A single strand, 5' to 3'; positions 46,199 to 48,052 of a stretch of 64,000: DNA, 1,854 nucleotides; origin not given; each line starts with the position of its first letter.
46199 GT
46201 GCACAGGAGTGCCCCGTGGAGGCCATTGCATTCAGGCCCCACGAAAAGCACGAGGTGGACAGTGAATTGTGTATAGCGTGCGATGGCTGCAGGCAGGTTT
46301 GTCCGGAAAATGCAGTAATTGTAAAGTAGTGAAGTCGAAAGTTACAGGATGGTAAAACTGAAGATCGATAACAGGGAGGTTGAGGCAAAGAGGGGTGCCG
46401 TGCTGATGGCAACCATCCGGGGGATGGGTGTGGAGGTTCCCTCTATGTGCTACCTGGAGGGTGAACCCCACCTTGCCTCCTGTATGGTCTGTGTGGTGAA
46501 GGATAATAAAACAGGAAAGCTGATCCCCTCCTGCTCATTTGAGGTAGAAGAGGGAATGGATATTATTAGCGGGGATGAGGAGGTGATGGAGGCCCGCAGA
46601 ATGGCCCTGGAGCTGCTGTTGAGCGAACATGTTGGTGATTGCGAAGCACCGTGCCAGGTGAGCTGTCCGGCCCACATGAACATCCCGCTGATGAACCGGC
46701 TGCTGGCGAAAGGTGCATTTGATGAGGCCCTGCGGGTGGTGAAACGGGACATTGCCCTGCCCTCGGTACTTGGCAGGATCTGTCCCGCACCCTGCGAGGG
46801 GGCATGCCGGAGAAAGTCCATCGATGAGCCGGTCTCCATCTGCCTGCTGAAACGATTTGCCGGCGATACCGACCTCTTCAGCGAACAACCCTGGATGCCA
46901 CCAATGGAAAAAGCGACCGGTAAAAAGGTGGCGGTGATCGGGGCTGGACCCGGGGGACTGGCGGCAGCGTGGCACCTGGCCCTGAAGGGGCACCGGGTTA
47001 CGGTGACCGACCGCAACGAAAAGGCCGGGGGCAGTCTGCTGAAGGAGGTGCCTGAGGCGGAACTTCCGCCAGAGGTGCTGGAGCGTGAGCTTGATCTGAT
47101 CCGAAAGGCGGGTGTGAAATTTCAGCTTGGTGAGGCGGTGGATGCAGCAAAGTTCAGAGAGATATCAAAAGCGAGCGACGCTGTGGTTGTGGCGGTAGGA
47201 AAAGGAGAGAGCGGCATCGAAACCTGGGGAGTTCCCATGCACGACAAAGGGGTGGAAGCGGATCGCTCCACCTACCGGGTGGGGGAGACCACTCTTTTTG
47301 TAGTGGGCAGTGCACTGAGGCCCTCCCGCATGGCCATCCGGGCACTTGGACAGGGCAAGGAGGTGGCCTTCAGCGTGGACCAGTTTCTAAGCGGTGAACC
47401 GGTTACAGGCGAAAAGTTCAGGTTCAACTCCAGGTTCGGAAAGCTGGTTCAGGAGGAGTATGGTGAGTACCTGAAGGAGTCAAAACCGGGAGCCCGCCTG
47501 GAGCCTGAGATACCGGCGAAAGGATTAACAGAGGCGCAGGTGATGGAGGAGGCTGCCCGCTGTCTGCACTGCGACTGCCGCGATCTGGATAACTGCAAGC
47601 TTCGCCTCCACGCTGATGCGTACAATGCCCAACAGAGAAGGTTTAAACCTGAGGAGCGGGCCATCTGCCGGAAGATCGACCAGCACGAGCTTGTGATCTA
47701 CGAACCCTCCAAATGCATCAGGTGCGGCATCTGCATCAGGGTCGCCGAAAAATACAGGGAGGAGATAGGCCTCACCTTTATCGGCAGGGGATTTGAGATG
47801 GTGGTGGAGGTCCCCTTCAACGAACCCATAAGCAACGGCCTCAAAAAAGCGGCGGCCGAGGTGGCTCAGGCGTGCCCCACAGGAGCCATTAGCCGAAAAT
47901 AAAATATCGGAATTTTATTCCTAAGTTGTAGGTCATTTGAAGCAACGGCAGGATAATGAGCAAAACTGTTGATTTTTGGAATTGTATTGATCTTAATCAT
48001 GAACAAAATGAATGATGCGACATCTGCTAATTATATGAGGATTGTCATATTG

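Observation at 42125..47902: A 3-TM-anchored PQQ-like propeller overlaps a cytoplasmic NuoEF-like/GltD-like Fe-S flavoprotein pair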

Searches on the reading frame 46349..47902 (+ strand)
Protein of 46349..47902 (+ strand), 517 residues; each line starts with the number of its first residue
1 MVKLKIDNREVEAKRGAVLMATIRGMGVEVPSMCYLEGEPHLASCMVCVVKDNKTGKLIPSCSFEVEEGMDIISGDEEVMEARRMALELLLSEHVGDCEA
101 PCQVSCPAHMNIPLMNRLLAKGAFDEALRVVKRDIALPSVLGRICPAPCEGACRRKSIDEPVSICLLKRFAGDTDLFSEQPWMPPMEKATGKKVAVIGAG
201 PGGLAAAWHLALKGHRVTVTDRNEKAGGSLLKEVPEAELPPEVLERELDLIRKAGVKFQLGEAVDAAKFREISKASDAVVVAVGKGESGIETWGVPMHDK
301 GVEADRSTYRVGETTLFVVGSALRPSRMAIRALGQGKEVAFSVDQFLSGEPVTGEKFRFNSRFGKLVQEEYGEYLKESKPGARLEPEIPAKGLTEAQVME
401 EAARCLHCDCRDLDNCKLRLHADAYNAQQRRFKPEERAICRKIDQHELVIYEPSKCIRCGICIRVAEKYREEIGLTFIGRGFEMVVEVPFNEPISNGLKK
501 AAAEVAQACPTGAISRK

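Call 3: search_protein_families(library=pfam, proteins=[window:46349-47902:+], max_evalue=0.01)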
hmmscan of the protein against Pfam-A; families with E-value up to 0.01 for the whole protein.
window:46349-47902:+ (517 aa): 22 families
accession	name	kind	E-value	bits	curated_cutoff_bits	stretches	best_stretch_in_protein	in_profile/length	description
PF14691.11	Fer4_20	-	1.6e-18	67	25.8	1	98-175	27-108/113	Dihydroprymidine dehydrogenase domain II, 4Fe-4S cluster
PF13510.11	Fer2_4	-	2.4e-11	43.9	22.8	1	1-72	3-77/82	2Fe-2S iron-sulfur cluster binding domain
PF07992.20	Pyr_redox_2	-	9.4e-09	35.5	26.1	1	192-262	1-73/291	Pyridine nucleotide-disulphide oxidoreductase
PF13450.12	NAD_binding_8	-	1.2e-08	35.5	21.9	1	196-231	1-36/68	NAD(P)-binding Rossmann-like domain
PF01266.30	DAO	-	3.5e-08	33.8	27.9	1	193-228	1-37/353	FAD dependent oxidoreductase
PF13738.12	Pyr_redox_3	-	1.1e-05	25.3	30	1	185-287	158-253/305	Pyridine nucleotide-disulphide oxidoreductase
PF22117.2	Fer4_Nqo3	-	1.9e-05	25.2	27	1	449-514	4-66/67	NADH-quinone oxidoreductase subunit 3, ferredoxin-like domain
PF12831.13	FAD_oxidored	-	3.5e-05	23.7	27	1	194-230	2-38/416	FAD dependent oxidoreductase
PF03486.20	HI0933_like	-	4.2e-05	23.6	50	1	193-228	2-37/244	HI0933-like protein Rossmann domain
PF00890.30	FAD_binding_2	-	0.00014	21.7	20.4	1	194-229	2-37/414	FAD binding domain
PF01494.25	FAD_binding_3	-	0.00029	20.6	22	1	193-226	3-36/349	FAD binding domain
PF01488.26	Shikimate_DH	-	0.00066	20.2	24.3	1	188-252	9-74/138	Shikimate / quinate 5-dehydrogenase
PF13459.11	Fer4_15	-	0.00089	20.4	22.4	1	449-515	1-65/66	4Fe-4S single cluster domain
PF03721.20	UDPG_MGDP_dh_N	-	0.0012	18.9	27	1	192-284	1-85/187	UDP-glucose/GDP-mannose dehydrogenase family, NAD binding domain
PF01946.23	Thi4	-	0.0022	17.7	26.2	1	190-228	16-55/235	Thi4 family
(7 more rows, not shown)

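Call 10: search_protein_families(library=ncbifam, proteins=[window:46349-47902:+], max_evalue=0.001)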
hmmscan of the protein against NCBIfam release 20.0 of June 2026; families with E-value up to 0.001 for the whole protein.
window:46349-47902:+ (517 aa): 58 families (the best 25 are shown)
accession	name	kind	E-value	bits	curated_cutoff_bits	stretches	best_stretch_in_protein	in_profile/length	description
NF009454.0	PRK12814.1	equivalog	3.1e-114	382.7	916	2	2-287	4-290/657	putative NADPH-dependent glutamate synthase small subunit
NF009410.0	PRK12771.1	subfamily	6.5e-72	242.9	516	2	77-285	25-233/566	NAD(P)-binding protein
NF045663.1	diclust_near_Sec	equivalog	5.4e-60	203.3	530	1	98-465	16-364/759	pyridine nucleotide-disulfide oxidoreductase/dicluster-binding protein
TIGR01316.1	gltA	equivalog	1.7e-41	142.5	471.75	1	97-288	33-231/449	NADPH-dependent glutamate synthase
TIGR01317.1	GOGAT_sm_gam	subfamily_domain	1.9e-40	139.2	447.7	1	97-285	46-238/485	glutamate synthase small subunit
TIGR03315.1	Se_ygfK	equivalog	1.9e-40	138.1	835.3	1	95-284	439-630/1012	putative selenate reductase subunit YgfK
NF009414.0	PRK12778.1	equivalog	8.6e-40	136.7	1103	1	96-286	332-528/752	bifunctional dihydroorotate dehydrogenase B NAD binding subunit/NADPH-dependent glutamate synthase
NF010590.0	PRK13984.1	equivalog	9.4e-36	123.1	946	1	97-285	194-383/611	putative oxidoreductase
NF040763.1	FeFe_hydrog_A6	exception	3.2e-35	121.6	765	2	2-103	1-101/571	NADH-dependent [FeFe] hydrogenase, group A6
TIGR01318.1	gltD_gamma_fam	subfamily_domain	2.3e-32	112.2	482.95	1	99-285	47-236/467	glutamate synthase, small subunit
NF009408.0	PRK12769.1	equivalog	1.7e-28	99.1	1003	1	100-286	234-423/659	formate-dependent uric acid utilization protein AegA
NF009451.0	PRK12809.1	equivalog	5e-27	94.5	1154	1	99-285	216-405/639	formate-dependent uric acid utilization protein YgfT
NF009413.0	PRK12775.1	equivalog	2e-26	92.1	1895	1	95-287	333-529/1006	putative trifunctional 2-polyprenylphenol hydroxylase/glutamate synthase subunit beta/ferritin domain-containing protein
NF005745.0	PRK07569.1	equivalog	2.1e-24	86.2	333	2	2-99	4-101/238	bidirectional hydrogenase complex protein HoxU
TIGR01973.1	NuoG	equivalog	3.4e-21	75.7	470.05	2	4-98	1-95/606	NADH-quinone oxidoreductase subunit NuoG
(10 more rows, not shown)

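Call 16: search_solved_structures(query=window:46349-47899:+, max_evalue=0.00001, show_alignments=2)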
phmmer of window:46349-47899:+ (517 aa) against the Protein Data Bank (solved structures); distinct sequences matched with E-value up to 0.00001: 59.
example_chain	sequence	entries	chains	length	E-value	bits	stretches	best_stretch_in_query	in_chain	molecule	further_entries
9bov_A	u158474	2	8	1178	2.4e-92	313.4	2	1-296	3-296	Molybdopterin oxidoreductase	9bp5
8oh5_C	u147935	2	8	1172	1.7e-81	277.5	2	2-292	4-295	Formate dehydrogenase-O, major subunit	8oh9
9n5u_A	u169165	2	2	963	2.1e-79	270.6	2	1-288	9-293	NfnA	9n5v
5jca_L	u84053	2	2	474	5.5e-35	124.1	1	100-294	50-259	NADH-dependent Ferredoxin:NADP Oxidoreductase (NfnI) subunit alpha | NADH-dependent Ferredoxin:NADP Oxidoreductase subunit alpha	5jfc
4ylf_B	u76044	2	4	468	6e-35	124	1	100-414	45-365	Dihydropyrimidine dehydrogenase subunit A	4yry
7mfm_I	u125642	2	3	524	6.2e-34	120.7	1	105-285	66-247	Glutamate synthase (NADPH) small chain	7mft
5vj7_A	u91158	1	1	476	1.2e-31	113.1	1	100-288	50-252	Oxidoreductase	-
8a6t_A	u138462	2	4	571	6.7e-29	104.1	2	1-99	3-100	Electron bifurcating hydrogenase subunit HydA1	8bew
2vdc_G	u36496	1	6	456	5.7e-26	94.4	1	96-285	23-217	GLUTAMATE SYNTHASE [NADPH] SMALL CHAIN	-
6s6s_G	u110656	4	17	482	6.5e-26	94.2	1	96-285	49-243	Glutamate synthase [NADPH] small chain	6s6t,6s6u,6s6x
7p5h_A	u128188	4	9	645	6.7e-23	84.3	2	3-99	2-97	Fe-hydrogenase, subunit alpha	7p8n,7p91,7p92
7m31_A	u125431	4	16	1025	3.5e-17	65.4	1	98-265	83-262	Dihydropyrimidine dehydrogenase [NADP(+)]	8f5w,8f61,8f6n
1gt8_A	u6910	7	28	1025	3.5e-17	65.4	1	98-265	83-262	DIHYDROPYRIMIDINE DEHYDROGENASE | Dihydropyrimidine dehydrogenase [NADP(+)]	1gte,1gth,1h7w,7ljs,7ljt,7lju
1h7x_A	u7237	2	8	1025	3.5e-17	65.4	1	98-265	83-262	DIHYDROPYRIMIDINE DEHYDROGENASE | Dihydropyrimidine dehydrogenase [NADP(+)]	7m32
7q4v_A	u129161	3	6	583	7.2e-17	64.4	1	3-99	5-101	Iron hydrogenase HydA1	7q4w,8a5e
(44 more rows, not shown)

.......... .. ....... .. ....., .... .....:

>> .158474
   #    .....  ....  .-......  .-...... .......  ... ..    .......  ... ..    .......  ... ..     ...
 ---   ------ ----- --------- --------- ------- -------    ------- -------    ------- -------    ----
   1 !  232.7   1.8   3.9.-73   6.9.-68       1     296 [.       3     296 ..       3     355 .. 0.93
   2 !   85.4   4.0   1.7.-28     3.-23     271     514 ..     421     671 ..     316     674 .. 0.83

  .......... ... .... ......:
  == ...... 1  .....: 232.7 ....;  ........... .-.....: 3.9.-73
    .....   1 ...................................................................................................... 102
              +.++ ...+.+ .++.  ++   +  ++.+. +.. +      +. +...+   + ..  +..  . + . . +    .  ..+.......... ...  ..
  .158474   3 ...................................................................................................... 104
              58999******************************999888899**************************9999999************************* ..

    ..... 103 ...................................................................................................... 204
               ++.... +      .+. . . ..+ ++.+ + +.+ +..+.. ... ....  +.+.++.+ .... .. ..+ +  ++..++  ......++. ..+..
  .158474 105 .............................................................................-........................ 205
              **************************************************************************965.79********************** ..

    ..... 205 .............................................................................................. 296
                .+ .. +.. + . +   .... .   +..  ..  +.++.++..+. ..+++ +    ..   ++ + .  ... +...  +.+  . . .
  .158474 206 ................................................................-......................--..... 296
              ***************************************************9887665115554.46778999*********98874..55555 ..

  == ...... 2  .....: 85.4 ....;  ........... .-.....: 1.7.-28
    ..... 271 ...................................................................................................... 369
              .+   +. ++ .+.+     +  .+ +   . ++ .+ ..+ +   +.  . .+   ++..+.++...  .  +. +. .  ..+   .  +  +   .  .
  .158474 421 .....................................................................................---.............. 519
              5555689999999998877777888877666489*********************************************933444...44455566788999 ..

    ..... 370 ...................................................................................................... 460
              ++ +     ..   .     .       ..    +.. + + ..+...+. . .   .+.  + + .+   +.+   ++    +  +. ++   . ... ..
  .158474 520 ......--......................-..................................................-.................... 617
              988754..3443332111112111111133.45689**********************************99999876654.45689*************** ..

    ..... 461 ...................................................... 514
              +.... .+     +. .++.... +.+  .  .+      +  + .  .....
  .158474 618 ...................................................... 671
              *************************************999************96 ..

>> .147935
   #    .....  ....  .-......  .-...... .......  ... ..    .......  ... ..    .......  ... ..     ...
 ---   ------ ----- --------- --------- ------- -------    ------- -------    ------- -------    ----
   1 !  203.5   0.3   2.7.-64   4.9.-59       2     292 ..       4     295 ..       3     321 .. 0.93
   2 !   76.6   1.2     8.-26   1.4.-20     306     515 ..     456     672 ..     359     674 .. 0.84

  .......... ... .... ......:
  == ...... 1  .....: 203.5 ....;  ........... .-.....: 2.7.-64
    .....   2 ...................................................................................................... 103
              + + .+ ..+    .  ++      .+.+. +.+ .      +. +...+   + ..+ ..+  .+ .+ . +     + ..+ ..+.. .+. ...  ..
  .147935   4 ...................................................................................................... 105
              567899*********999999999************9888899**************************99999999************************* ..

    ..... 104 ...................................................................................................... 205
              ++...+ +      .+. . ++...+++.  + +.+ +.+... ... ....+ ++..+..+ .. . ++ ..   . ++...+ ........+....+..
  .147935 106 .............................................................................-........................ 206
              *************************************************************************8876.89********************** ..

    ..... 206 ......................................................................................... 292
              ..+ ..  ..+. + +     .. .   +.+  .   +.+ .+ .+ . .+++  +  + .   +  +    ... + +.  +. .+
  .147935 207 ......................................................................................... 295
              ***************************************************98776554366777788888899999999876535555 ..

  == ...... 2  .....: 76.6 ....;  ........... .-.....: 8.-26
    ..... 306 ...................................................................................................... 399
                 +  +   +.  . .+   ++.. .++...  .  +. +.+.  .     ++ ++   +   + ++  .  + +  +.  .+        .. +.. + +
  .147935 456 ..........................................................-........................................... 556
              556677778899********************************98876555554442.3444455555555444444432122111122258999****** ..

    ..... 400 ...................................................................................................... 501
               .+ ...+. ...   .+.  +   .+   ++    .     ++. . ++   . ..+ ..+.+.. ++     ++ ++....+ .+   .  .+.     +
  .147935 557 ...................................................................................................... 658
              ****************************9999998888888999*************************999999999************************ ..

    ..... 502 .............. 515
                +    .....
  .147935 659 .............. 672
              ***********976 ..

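Call 24: find_related_loci(query=window:46349-47899:+, collection=genome_contigs, flank=10000)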
Query window:46349-47899:+ (517 aa) in genome_contigs; peptide patterns used: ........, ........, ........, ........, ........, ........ (x = any residue, [..] = any of these).
192 stretches matched a pattern; 168 encode a relative of the query (tblastn E <= 1e-3); the best 80 are kept; 80 distinct loci.
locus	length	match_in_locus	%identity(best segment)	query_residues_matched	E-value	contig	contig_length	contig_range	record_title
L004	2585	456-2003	73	1-517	0e+0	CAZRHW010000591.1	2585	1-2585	MAG TPA_asm: uncultured Bacteroides sp. isolate SRP214966_co4_424 genome assembly, contig: NODE_80237_length_2585_cov_4.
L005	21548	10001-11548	72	1-517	0e+0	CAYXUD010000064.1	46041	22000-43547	MAG TPA_asm: uncultured Bacteroides sp. isolate SRP185410_co1_383 genome assembly, contig: k141_716314, whole genome sho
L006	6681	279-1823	71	1-515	0e+0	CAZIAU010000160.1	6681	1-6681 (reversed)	MAG TPA_asm: uncultured Bacteroides sp. isolate binchicken_co150_65 genome assembly, contig: NODE_31736_length_6681_cov_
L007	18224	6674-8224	74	1-517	0e+0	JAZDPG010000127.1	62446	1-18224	MAG: Bacteroidota bacterium isolate MEGAHIT-group-0.823 k141_15954820, whole genome shotgun sequence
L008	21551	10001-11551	75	1-517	0e+0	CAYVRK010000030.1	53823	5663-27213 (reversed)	MAG TPA_asm: uncultured Bacteroides sp. isolate binchicken_co151_283 genome assembly, contig: NODE_728_length_53823_cov_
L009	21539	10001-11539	57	1-517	0e+0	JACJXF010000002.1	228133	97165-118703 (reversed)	MAG: Bacteroidales bacterium isolate HK-STAS-BACT-5 HK-STAS-BACT-5_2, whole genome shotgun sequence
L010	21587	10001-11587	54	1-517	0e+0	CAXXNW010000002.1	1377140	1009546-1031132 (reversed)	MAG: Bacteroidales bacterium isolate e4d1c670-f166-4d5b-b7a9-33c3b2120191 genome assembly, contig: contig_2, whole genom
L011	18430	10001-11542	56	1-517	0e+0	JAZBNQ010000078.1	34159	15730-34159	MAG: Mariniphaga sp. isolate bin.829 k117_593054, whole genome shotgun sequence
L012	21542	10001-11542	56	1-517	0e+0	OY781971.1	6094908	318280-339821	MAG: uncultured Draconibacterium sp. isolate 4b4401df-a607-4228-8dea-8fc876f44265 genome assembly, chromosome: 1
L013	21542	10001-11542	54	1-517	0e+0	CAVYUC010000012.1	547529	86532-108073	MAG: uncultured Prolixibacteraceae bacterium isolate MFD01721.bin.1.282 genome assembly, contig: contig_25131, whole gen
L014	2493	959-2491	56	1-514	0e+0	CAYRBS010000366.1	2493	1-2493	MAG TPA_asm: uncultured Mariniphaga sp. isolate SRP319275_co2_205 genome assembly, contig: NODE_59775_length_2493_cov_13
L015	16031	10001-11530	55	1-515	0e+0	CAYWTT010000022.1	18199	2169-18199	MAG TPA_asm: uncultured Prolixibacteraceae bacterium isolate binchicken_co152_14 genome assembly, contig: NODE_3358_leng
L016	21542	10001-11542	56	1-517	0e+0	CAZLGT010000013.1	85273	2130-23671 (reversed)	MAG TPA_asm: uncultured Mariniphaga sp. isolate SRP241326_co2_354 genome assembly, contig: NODE_456_length_85273_cov_8.7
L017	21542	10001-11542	53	1-517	0e+0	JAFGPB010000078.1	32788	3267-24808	MAG: Bacteroidales bacterium isolate Zod_Metabat.669 k87_11122227, whole genome shotgun sequence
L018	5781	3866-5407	55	1-517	0e+0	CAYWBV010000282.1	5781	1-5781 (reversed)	MAG TPA_asm: uncultured Maribellus sp. isolate SRP294416_co1_256 genome assembly, contig: NODE_33349_length_5781_cov_7.8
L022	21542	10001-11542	56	1-517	0e+0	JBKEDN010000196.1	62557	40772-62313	MAG: Draconibacterium sp. isolate VLC_019 k121_14346191, whole genome shotgun sequence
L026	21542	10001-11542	54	1-517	0e+0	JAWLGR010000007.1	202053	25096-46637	MAG: Mariniphaga sp. isolate 30dZY2.bin.126 NODE_150_length_202053_cov_6.036167, whole genome shotgun sequence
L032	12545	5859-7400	55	1-517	0e+0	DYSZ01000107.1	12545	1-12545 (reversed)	MAG TPA_asm: Draconibacterium orientale isolate SulCav_PC08_3_11_41_11 SulCav_PC08-3_4185_length_12545_cov_5.789111, who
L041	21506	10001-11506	51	7-515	3e-180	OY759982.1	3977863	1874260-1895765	MAG: Prolixibacteraceae bacterium isolate a65ce3e3-c5f4-4774-b918-da8a2197b833 genome assembly, chromosome: 2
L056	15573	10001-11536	52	1-515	1e-175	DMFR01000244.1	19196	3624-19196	MAG TPA_asm: Prolixibacteraceae bacterium isolate UBA10471 contig_4077, whole genome shotgun sequence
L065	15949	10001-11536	52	1-515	8e-174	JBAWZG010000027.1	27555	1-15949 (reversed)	MAG: Bacteroidia bacterium isolate ELA109 MAG109_27, whole genome shotgun sequence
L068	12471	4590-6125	51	1-515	1e-173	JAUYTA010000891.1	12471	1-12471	MAG: Bacteroidota bacterium isolate C8_concoct.bin.46 C8_k141_178469, whole genome shotgun sequence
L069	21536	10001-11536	51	1-515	4e-173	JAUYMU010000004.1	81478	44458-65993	MAG: Bacteroidota bacterium isolate C3_concoct.bin.16 C3_k141_16014, whole genome shotgun sequence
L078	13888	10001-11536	50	1-515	1e-172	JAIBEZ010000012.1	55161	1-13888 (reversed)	MAG: Prolixibacteraceae bacterium isolate BC_metabat.bin.32 BC_k141_35502, whole genome shotgun sequence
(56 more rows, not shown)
